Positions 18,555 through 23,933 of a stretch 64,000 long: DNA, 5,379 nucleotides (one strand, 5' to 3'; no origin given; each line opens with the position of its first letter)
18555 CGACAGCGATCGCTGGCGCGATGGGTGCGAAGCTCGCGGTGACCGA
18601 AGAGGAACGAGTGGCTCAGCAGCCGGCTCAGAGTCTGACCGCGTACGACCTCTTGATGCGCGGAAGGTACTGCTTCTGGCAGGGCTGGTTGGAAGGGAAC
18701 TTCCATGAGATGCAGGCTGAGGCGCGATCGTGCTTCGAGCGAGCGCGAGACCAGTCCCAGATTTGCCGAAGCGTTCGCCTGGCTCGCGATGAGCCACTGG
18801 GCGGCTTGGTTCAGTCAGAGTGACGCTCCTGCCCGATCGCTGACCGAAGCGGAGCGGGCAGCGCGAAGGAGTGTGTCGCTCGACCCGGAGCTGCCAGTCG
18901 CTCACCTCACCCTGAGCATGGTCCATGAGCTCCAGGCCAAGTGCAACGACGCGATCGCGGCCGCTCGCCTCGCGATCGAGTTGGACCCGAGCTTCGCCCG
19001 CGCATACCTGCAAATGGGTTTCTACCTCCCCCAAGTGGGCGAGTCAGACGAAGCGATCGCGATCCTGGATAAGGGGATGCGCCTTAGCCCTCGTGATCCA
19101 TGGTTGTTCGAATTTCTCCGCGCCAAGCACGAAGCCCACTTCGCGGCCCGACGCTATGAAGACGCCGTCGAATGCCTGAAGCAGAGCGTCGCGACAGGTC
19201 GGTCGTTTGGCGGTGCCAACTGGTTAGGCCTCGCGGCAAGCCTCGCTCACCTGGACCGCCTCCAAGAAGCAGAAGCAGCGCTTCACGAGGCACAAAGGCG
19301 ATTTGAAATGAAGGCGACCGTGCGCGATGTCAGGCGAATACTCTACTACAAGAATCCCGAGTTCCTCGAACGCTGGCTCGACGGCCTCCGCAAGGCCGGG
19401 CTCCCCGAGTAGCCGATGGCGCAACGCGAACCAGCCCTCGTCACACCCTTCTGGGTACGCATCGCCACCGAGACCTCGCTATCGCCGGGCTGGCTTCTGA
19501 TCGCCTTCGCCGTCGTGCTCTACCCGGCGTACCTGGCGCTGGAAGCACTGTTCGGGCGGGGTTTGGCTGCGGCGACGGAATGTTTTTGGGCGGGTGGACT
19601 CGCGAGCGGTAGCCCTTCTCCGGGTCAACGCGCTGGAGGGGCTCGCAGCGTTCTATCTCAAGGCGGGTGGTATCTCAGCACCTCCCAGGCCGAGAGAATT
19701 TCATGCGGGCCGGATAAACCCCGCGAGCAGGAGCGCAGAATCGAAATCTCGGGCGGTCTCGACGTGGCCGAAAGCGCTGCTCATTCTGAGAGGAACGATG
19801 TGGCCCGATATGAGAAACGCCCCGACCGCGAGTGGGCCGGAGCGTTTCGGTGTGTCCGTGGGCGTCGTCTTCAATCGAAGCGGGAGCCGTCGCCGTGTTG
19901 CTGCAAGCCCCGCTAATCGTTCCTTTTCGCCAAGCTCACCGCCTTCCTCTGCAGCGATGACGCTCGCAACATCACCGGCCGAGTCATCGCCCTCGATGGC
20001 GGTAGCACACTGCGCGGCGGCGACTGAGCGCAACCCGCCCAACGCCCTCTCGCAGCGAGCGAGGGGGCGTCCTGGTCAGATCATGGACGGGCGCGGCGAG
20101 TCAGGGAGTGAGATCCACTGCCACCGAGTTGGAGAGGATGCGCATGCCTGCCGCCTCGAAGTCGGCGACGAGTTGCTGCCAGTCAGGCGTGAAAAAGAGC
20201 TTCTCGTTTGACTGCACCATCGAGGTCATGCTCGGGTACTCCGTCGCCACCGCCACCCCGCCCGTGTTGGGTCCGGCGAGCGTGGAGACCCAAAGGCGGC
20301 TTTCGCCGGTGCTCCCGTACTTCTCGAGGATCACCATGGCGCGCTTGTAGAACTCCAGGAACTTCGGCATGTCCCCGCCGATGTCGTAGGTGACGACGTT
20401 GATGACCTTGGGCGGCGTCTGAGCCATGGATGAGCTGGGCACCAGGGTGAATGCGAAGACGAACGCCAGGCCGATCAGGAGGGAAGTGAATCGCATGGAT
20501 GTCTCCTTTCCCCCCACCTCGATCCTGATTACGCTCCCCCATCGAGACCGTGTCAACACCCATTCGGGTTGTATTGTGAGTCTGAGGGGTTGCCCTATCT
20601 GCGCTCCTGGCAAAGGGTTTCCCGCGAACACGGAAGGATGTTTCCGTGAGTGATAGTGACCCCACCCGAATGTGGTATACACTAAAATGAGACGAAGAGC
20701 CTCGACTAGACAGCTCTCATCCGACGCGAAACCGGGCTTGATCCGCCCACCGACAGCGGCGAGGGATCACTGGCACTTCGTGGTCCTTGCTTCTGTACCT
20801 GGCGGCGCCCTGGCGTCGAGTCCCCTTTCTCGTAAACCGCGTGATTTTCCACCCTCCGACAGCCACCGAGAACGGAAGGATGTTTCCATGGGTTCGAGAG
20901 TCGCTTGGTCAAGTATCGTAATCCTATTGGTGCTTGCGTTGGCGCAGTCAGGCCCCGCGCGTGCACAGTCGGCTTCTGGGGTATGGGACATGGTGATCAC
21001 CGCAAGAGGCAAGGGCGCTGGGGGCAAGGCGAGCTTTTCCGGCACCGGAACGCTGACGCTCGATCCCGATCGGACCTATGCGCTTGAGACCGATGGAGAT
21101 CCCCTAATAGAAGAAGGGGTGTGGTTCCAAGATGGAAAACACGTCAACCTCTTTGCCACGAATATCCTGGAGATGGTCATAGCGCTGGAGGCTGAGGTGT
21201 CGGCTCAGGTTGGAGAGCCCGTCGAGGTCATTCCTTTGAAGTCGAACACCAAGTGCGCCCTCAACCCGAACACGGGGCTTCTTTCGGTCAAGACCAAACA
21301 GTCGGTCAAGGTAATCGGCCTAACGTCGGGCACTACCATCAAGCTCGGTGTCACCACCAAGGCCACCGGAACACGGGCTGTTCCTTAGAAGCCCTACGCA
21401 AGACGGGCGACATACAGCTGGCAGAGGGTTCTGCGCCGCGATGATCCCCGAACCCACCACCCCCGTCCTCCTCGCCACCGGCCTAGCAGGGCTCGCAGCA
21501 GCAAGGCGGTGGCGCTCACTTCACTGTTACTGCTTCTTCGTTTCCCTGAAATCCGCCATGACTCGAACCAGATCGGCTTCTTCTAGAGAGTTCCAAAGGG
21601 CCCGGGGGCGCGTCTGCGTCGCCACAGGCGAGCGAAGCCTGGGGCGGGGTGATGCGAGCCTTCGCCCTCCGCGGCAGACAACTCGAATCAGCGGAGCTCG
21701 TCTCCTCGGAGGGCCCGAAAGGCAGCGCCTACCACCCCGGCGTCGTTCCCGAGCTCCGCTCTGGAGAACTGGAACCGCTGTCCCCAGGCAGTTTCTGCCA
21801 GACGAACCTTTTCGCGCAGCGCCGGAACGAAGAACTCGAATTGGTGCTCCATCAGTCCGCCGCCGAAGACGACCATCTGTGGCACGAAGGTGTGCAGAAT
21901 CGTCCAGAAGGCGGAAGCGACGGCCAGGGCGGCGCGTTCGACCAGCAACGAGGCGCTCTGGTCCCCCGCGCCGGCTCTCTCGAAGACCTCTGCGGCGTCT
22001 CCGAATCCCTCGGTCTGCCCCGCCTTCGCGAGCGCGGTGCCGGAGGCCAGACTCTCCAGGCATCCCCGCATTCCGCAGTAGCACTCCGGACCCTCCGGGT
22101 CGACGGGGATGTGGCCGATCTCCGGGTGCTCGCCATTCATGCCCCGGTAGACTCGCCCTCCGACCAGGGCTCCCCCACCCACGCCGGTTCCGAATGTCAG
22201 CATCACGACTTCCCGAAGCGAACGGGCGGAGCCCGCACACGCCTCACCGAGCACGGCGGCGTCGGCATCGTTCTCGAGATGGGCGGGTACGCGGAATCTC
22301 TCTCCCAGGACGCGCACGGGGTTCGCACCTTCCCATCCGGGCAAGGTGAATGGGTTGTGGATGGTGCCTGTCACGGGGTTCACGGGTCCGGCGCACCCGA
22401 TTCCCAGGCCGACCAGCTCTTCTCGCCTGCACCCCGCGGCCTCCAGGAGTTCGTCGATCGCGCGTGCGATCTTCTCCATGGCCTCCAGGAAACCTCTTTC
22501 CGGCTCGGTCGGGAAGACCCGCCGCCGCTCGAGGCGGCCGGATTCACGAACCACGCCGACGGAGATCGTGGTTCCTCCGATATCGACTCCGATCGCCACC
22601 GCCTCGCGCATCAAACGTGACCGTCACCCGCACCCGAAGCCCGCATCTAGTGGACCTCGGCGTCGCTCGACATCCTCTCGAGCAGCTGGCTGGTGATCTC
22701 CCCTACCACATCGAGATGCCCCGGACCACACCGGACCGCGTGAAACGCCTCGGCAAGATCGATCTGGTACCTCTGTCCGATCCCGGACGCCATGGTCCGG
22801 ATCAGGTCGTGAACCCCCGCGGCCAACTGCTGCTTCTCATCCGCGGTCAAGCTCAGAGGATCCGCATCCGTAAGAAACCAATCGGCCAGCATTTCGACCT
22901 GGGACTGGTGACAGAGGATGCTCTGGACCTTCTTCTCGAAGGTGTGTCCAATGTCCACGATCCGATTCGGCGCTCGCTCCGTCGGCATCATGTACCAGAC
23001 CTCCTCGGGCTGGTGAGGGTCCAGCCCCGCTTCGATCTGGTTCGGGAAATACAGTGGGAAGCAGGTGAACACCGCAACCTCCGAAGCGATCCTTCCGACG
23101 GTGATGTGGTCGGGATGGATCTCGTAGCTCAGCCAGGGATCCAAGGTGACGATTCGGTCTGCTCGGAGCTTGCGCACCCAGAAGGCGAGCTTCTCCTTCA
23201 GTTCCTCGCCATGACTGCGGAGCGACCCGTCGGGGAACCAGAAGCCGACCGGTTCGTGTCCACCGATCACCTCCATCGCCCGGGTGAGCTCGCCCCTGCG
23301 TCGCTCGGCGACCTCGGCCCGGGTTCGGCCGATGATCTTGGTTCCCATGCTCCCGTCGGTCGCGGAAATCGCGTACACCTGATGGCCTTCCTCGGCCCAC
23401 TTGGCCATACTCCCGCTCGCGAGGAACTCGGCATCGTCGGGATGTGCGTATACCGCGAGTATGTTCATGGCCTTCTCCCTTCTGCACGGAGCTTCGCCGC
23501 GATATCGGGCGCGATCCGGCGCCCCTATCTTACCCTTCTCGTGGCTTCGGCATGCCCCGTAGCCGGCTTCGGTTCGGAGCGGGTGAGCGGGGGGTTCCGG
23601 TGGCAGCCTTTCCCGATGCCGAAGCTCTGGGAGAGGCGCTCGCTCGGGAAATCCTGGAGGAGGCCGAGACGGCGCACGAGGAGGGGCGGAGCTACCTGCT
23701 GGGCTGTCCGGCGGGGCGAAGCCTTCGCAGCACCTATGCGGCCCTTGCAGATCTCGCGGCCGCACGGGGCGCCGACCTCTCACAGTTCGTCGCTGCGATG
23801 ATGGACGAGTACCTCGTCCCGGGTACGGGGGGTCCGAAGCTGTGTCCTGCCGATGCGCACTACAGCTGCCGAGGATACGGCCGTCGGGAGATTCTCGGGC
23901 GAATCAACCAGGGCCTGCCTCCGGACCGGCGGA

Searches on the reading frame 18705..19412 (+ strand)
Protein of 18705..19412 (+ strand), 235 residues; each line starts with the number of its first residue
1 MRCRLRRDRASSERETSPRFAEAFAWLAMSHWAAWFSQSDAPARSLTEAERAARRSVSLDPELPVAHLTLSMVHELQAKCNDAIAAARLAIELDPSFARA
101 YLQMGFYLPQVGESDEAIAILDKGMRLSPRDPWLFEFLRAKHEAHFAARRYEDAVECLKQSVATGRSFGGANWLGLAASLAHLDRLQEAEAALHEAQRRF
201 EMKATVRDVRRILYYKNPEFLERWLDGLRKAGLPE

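Call 25: search_protein_families(library=pfam, proteins=[window:18705-19412:+], max_evalue=0.001)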
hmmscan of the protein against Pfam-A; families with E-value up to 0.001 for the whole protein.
window:18705-19412:+ (235 aa): 9 families
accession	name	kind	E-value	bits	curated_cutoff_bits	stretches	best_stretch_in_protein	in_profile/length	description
PF13428.12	TPR_14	-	1.6e-08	34.9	23.5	0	99-137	2-40/44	Tetratricopeptide repeat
PF07719.23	TPR_2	-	6.6e-08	32.5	27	0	173-198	4-29/34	Tetratricopeptide repeat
PF13414.12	TPR_11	-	1.4e-07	31.5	26.8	0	82-106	12-36/42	TPR repeat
PF13431.12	TPR_17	-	2.9e-07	30.7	24.4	0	90-119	5-34/34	Tetratricopeptide repeat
PF13424.12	TPR_12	-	4.1e-07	30.5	30.1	0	98-163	3-73/77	Tetratricopeptide repeat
PF13181.12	TPR_8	-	5.2e-07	29.8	25.7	0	98-130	1-33/34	Tetratricopeptide repeat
PF00515.34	TPR_1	-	1.7e-06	28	27.8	0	144-161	10-27/34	Tetratricopeptide repeat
PF12895.13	ANAPC3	-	2.7e-06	28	27.2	0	143-195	31-81/82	Anaphase-promoting complex, cyclosome, subunit 3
PF14559.12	TPR_19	-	1.7e-05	25.4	25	0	81-131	8-58/68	Tetratricopeptide repeat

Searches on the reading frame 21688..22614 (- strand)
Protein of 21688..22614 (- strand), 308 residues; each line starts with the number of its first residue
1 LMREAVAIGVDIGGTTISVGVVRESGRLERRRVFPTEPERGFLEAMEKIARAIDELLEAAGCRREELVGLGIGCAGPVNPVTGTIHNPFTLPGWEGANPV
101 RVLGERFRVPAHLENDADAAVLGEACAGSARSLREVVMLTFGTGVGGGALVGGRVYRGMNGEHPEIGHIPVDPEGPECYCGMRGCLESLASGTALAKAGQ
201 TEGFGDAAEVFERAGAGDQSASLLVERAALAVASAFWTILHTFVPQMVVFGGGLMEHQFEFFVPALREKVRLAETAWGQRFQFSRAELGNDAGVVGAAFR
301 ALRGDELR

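Call 25: search_protein_families(library=pfam, proteins=[window:21688-22614:-], max_evalue=0.001)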
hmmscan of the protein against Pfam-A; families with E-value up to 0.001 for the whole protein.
window:21688-22614:- (308 aa): 2 families
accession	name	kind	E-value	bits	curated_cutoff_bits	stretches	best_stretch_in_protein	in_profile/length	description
PF00480.26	ROK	-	3.4e-65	220.9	22.9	1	8-299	2-289/294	ROK family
PF01869.26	BcrAD_BadFG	-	1.1e-07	32.1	31.5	1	8-76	1-71/271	BadF/BadG/BcrA/BcrD ATPase family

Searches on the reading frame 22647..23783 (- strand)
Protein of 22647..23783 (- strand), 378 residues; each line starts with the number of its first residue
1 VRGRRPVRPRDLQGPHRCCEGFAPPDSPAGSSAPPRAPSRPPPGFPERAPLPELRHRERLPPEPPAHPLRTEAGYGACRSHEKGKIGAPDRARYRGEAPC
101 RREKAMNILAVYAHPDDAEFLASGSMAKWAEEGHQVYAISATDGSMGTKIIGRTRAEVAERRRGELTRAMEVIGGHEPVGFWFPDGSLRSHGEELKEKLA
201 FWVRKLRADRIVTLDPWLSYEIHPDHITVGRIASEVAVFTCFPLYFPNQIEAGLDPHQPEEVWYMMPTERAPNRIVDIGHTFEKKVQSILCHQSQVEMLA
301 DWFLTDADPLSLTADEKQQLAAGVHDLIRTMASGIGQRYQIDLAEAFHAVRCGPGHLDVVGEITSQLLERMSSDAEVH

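Call 25: search_protein_families(library=pfam, proteins=[window:22647-23783:-], max_evalue=0.001)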
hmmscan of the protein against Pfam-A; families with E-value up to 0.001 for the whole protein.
window:22647-23783:- (378 aa): 1 family
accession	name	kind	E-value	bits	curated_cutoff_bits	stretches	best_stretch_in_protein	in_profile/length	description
PF02585.22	PIG-L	-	2.5e-26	93.1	28.2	1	109-236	1-128/129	GlcNAc-PI de-N-acetylase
